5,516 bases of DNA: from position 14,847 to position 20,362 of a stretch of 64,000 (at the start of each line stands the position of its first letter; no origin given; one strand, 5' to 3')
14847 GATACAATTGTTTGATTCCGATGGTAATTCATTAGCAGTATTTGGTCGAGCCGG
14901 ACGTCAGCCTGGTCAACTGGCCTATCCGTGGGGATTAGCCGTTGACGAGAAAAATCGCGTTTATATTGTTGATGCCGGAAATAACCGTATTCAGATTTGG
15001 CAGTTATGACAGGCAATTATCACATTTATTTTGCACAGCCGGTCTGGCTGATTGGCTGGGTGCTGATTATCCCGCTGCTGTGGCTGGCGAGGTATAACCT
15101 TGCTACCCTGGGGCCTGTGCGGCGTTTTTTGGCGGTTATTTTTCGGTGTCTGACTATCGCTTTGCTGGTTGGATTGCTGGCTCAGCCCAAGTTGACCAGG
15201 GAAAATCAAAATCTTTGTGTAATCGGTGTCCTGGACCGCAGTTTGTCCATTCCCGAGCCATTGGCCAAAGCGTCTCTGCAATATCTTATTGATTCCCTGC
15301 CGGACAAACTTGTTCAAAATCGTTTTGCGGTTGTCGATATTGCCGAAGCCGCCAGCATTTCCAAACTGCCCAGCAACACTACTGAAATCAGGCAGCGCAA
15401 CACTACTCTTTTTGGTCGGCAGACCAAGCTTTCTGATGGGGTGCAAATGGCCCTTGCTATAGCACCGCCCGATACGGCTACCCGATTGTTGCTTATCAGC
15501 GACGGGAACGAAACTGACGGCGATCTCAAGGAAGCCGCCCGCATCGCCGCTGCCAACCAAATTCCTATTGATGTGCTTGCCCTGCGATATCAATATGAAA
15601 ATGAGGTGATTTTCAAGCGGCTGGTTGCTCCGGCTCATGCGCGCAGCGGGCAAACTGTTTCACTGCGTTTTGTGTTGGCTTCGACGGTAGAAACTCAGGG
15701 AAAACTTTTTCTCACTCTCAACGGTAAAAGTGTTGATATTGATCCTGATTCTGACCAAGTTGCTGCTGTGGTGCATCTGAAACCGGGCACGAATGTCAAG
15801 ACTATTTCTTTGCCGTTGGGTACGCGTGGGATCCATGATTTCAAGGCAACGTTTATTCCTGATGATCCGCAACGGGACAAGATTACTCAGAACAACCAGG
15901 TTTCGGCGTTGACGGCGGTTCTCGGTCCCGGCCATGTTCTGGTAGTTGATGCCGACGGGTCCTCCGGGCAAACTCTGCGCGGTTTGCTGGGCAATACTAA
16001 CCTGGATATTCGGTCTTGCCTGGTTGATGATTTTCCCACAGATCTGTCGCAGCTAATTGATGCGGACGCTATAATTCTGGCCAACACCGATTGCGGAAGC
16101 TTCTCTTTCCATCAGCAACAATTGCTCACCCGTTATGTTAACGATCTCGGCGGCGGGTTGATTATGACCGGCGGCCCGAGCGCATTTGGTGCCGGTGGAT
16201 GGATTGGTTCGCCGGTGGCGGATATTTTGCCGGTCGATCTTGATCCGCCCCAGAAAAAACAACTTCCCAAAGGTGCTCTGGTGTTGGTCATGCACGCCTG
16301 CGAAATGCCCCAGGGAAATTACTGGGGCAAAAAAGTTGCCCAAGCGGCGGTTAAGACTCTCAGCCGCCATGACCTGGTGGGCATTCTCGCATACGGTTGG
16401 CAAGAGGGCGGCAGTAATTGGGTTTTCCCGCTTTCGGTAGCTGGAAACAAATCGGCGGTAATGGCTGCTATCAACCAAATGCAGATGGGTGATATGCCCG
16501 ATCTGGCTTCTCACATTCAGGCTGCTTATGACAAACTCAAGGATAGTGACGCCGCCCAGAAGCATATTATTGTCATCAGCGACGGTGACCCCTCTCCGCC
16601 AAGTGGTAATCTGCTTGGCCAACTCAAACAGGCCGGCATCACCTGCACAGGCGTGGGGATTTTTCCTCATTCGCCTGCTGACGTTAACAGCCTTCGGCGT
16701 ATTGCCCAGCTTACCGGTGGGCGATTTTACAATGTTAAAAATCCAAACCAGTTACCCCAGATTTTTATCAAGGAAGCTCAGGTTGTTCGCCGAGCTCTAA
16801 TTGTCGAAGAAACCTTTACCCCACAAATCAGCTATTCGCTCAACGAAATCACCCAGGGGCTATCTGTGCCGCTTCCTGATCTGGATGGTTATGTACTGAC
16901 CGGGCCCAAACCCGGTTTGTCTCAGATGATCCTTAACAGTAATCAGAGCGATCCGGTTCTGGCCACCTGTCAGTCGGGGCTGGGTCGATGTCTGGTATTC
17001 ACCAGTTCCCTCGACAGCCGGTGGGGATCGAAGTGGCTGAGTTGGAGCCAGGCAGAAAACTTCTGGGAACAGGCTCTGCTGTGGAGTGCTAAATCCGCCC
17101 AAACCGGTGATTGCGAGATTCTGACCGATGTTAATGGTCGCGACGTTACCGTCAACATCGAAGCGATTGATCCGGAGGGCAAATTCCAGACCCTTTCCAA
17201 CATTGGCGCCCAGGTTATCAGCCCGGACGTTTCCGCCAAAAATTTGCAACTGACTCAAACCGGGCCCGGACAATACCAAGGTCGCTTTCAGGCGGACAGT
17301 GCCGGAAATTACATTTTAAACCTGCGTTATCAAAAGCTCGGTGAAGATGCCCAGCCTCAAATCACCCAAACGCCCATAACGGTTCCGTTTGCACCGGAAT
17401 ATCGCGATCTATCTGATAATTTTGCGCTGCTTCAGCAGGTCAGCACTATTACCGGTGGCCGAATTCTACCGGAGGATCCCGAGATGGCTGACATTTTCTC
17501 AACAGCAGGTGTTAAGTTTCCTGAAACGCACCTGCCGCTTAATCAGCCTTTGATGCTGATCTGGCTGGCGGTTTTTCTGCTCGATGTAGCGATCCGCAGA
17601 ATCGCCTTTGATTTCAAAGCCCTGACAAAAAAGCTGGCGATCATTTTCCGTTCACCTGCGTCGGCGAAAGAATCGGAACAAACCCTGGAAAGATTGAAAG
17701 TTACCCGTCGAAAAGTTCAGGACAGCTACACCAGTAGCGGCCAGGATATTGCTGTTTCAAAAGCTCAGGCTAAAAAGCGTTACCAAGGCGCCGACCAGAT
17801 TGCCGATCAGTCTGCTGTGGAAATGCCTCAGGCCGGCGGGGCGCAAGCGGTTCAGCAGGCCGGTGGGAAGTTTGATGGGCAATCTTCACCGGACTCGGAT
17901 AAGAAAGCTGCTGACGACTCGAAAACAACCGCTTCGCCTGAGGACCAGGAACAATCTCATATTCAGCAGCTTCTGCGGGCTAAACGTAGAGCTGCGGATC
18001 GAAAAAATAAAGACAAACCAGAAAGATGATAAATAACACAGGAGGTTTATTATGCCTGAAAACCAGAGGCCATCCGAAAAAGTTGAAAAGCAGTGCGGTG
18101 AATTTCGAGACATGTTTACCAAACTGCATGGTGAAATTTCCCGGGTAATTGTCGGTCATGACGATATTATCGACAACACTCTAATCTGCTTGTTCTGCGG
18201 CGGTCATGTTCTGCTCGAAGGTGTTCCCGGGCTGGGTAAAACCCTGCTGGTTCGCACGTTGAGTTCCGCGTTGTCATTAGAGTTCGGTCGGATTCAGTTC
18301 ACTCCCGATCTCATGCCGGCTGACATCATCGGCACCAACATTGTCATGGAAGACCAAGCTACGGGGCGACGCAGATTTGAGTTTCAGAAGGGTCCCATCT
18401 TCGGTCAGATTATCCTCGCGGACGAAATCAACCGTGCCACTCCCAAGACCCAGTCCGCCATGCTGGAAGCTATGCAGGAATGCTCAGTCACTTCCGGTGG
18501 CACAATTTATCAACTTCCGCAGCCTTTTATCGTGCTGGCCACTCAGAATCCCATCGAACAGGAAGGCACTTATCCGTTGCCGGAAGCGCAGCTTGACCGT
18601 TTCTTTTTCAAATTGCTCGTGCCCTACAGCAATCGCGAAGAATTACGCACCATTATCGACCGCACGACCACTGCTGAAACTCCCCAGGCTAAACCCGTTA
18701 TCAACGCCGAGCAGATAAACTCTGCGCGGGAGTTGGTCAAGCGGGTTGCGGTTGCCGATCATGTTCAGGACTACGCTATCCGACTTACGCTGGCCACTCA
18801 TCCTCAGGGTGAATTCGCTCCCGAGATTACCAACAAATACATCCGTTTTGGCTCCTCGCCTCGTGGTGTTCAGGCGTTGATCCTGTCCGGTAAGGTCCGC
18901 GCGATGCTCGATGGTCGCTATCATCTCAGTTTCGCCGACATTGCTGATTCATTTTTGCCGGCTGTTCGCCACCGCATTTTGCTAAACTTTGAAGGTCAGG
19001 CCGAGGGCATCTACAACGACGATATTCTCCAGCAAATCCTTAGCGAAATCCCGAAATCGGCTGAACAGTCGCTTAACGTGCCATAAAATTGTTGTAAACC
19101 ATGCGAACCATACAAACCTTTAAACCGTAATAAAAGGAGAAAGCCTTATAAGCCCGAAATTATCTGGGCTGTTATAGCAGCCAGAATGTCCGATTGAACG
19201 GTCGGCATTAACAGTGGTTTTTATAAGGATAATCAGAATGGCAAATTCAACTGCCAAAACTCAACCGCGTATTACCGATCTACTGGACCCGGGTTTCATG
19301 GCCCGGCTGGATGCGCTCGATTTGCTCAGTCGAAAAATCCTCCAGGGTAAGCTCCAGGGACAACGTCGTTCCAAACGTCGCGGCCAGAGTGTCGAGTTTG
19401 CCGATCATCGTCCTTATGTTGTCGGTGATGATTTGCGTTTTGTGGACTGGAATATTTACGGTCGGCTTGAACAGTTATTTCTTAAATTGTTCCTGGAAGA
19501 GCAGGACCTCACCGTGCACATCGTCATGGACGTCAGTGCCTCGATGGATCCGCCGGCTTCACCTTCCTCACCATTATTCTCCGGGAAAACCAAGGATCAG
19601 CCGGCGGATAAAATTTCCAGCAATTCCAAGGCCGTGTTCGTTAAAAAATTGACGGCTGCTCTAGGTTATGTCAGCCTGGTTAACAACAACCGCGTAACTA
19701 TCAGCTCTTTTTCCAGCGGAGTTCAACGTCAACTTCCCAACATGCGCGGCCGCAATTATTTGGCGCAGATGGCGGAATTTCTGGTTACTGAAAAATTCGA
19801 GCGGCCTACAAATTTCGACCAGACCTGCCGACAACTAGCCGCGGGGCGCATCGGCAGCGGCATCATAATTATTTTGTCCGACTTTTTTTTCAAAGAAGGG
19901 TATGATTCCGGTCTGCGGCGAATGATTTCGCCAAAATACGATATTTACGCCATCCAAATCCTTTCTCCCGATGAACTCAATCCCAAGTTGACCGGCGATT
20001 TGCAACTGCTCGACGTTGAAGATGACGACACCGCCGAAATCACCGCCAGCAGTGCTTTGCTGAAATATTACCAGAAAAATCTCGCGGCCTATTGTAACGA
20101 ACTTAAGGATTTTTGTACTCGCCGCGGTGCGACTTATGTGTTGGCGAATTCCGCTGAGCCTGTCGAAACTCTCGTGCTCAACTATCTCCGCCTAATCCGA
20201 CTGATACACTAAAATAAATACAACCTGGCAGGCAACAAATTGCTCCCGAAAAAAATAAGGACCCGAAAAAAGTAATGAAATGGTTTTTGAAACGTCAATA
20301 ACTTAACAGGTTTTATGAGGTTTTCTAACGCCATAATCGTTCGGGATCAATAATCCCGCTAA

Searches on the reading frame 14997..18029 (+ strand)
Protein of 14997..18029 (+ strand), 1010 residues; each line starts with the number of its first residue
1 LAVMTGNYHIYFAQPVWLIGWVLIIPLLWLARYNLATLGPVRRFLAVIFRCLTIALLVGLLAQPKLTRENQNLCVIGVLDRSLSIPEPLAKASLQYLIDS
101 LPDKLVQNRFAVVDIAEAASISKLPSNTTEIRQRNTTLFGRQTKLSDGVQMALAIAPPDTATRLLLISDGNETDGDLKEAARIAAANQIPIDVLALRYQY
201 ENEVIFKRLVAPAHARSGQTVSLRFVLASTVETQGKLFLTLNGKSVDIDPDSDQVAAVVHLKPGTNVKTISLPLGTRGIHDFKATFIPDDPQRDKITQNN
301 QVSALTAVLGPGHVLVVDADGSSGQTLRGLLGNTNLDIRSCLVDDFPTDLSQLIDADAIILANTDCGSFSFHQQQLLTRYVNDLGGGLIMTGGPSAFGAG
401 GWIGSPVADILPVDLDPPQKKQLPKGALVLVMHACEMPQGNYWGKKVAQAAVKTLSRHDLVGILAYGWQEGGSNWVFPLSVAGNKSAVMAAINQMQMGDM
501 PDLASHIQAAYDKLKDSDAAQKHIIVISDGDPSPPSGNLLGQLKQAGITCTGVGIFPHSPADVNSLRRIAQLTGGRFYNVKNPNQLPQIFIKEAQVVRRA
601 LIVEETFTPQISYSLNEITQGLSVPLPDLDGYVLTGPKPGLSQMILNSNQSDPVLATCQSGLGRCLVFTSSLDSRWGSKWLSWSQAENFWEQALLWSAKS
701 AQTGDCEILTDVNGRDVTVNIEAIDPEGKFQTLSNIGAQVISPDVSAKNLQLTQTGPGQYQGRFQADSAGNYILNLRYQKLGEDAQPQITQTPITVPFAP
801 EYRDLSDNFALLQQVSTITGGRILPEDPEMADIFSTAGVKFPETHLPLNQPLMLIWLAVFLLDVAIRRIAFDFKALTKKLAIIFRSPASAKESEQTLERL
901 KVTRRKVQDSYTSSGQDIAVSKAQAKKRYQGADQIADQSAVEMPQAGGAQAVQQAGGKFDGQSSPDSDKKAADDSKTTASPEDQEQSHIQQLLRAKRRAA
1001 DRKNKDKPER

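Call 18: search_protein_families(library=pfam, proteins=[window:14997-18029:+], max_evalue=0.01)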
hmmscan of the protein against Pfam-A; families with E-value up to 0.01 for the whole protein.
window:14997-18029:+ (1010 aa): 4 families
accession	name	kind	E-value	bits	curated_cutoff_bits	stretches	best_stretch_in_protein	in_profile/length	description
PF00092.34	VWA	-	4.7e-17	63.2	23.8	1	447-590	23-172/174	von Willebrand factor type A domain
PF07090.17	GATase1_like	-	1.3e-11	44.9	27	1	604-696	151-244/247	Putative glutamine amidotransferase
PF13519.12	VWA_2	-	1.8e-09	38.6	27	1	446-530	26-106/107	von Willebrand factor type A domain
PF13768.12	VWA_3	-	7.9e-06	26.4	27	1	449-577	25-153/155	von Willebrand factor type A domain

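Call 75: search_protein_families(library=padloc, proteins=[window:14997-18029:+], max_evalue=0.001)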
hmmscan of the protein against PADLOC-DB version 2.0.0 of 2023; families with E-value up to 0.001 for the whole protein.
window:14997-18029:+ (1010 aa): 0 families

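Call 82: search_protein_families(library=ncbifam, proteins=[window:14997-18029:+], max_evalue=0.00001)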
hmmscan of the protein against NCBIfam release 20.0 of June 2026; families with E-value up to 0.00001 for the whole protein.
window:14997-18029:+ (1010 aa): 0 families

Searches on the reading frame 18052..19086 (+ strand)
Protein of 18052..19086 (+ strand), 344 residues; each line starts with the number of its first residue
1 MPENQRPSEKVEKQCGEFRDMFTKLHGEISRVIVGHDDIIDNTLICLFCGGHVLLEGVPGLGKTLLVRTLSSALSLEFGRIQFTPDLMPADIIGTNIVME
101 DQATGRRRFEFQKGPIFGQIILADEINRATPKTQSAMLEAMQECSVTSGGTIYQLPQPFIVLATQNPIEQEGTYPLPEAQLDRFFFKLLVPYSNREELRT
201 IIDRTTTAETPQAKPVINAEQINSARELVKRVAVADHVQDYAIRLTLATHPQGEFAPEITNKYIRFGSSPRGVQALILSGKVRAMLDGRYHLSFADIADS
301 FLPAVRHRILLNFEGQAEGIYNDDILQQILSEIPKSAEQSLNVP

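Call 5: search_protein_families(library=pfam, proteins=[window:18052-19086:+], max_evalue=0.1)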
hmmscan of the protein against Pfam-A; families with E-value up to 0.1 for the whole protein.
window:18052-19086:+ (344 aa): 12 families
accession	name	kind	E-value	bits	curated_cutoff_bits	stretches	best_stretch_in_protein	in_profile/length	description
PF07726.17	AAA_3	-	3.1e-62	208.7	27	1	52-185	1-130/131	ATPase family associated with various cellular activities (AAA)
PF07728.20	AAA_5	-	1.8e-14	54.4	22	1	52-184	1-139/139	AAA domain (dynein-related subfamily)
PF17863.7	AAA_lid_2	-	1.4e-11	44.4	22.7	1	259-329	4-74/74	AAA lid domain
PF20030.5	bpMoxR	-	7.8e-11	41.9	27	1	25-223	6-201/205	MoxR domain in the MoxR-vWA-beta-propeller ternary systems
PF00004.35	AAA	-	4.7e-07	30.8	21.2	1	53-189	1-128/131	ATPase family associated with various cellular activities (AAA)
PF00493.29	MCM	-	1.6e-05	24.6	23.3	1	35-169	28-175/224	MCM P-loop domain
PF05496.18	RuvB_N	-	0.0016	18.6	27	1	52-78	35-61/159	Holliday junction DNA helicase RuvB P-loop domain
PF13191.12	AAA_16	-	0.0039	18.2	32.6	1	50-77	24-51/167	AAA ATPase domain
PF00158.32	Sigma54_activat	-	0.008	16.3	20.2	1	52-170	24-147/168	Sigma-54 interaction domain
PF01078.27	Mg_chelatase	-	0.024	14.5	20.3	1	35-74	7-46/207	Magnesium chelatase, subunit ChlI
PF13401.12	AAA_22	-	0.065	14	27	0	51-77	6-32/130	AAA domain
PF00005.33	ABC_tran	-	0.068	14.2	25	0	46-88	7-49/137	ABC transporter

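Call 6: search_protein_families(library=ncbifam, proteins=[window:18052-19086:+], max_evalue=0.1)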
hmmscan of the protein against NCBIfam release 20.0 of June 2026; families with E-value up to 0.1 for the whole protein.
window:18052-19086:+ (344 aa): 11 families
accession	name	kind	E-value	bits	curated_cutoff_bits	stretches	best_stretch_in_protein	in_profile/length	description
TIGR02031.1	BchD-ChlD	equivalog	1.4e-09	37.2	499.55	1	53-247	19-225/608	magnesium chelatase ATPase subunit D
NF010054.0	PRK13531.1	equivalog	6.6e-06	25.4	681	1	36-251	25-243/498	ATPase RavA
TIGR00635.1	ruvB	equivalog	0.00051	19.2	299.05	1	51-146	31-110/305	Holliday junction branch migration DNA helicase RuvB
NF047784.1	MadB_ATPase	equivalog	0.00052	19.3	475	0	120-228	141-240/298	MadB family AAA-type ATPase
TIGR02640.1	gas_vesic_GvpN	equivalog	0.0019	17.8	266.8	1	119-218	107-210/262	gas vesicle protein GvpN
NF000868.0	PRK00080.1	equivalog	0.0019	17.1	282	0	51-78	52-79/330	Holliday junction branch migration DNA helicase RuvB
TIGR02442.1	Cob-chelat-sub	hypoth_equivalog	0.0021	16.6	779.45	0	120-253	130-270/641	putative cobaltochelatase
TIGR01189.1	ccmA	equivalog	0.011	15.4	131.6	1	37-84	13-60/198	heme ABC exporter ATP-binding protein CcmA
NF004139.0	PRK05618.4-2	equivalog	0.03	13.7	195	1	275-334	78-135/202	50S ribosomal protein L25/general stress protein Ctc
TIGR01243.1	CDC48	subfamily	0.065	11.5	802.65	1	51-139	213-293/733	CDC48 family AAA ATPase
NF001679.0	PRK00440.1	equivalog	0.08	12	303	0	52-145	41-131/322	replication factor C small subunit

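Call 75: search_protein_families(library=padloc, proteins=[window:18052-19086:+], max_evalue=0.001)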
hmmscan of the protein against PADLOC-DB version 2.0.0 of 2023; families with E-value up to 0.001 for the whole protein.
window:18052-19086:+ (344 aa): 1 family
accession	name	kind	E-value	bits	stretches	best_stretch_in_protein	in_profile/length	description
PDLC04140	mad8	-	0.00029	18.4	1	50-80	27-59/314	mads_8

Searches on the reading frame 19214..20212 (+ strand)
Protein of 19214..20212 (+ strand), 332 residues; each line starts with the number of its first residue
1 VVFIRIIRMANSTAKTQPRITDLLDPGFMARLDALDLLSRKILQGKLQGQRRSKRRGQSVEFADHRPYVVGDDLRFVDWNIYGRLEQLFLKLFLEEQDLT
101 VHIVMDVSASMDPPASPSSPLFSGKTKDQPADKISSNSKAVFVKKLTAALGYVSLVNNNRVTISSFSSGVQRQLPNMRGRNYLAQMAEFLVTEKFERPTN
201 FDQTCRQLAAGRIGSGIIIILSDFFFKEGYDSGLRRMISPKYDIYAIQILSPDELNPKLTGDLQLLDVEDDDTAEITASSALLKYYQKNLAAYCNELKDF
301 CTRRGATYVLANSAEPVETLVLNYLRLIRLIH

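Call 5: search_protein_families(library=pfam, proteins=[window:19214-20212:+], max_evalue=0.1)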
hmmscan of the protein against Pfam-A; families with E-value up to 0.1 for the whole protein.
window:19214-20212:+ (332 aa): 2 families
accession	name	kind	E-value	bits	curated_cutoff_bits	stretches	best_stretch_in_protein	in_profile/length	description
PF01882.25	DUF58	-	3.9e-29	101.9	23.4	2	136-291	54-211/216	Protein of unknown function DUF58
PF13519.12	VWA_2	-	0.0092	17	27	1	103-223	3-105/107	von Willebrand factor type A domain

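Call 6: search_protein_families(library=ncbifam, proteins=[window:19214-20212:+], max_evalue=0.1)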
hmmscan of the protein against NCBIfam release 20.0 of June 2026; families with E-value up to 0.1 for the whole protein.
window:19214-20212:+ (332 aa): 0 families

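Call 75: search_protein_families(library=padloc, proteins=[window:19214-20212:+], max_evalue=0.001)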
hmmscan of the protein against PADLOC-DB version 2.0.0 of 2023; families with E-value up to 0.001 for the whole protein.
window:19214-20212:+ (332 aa): 0 families
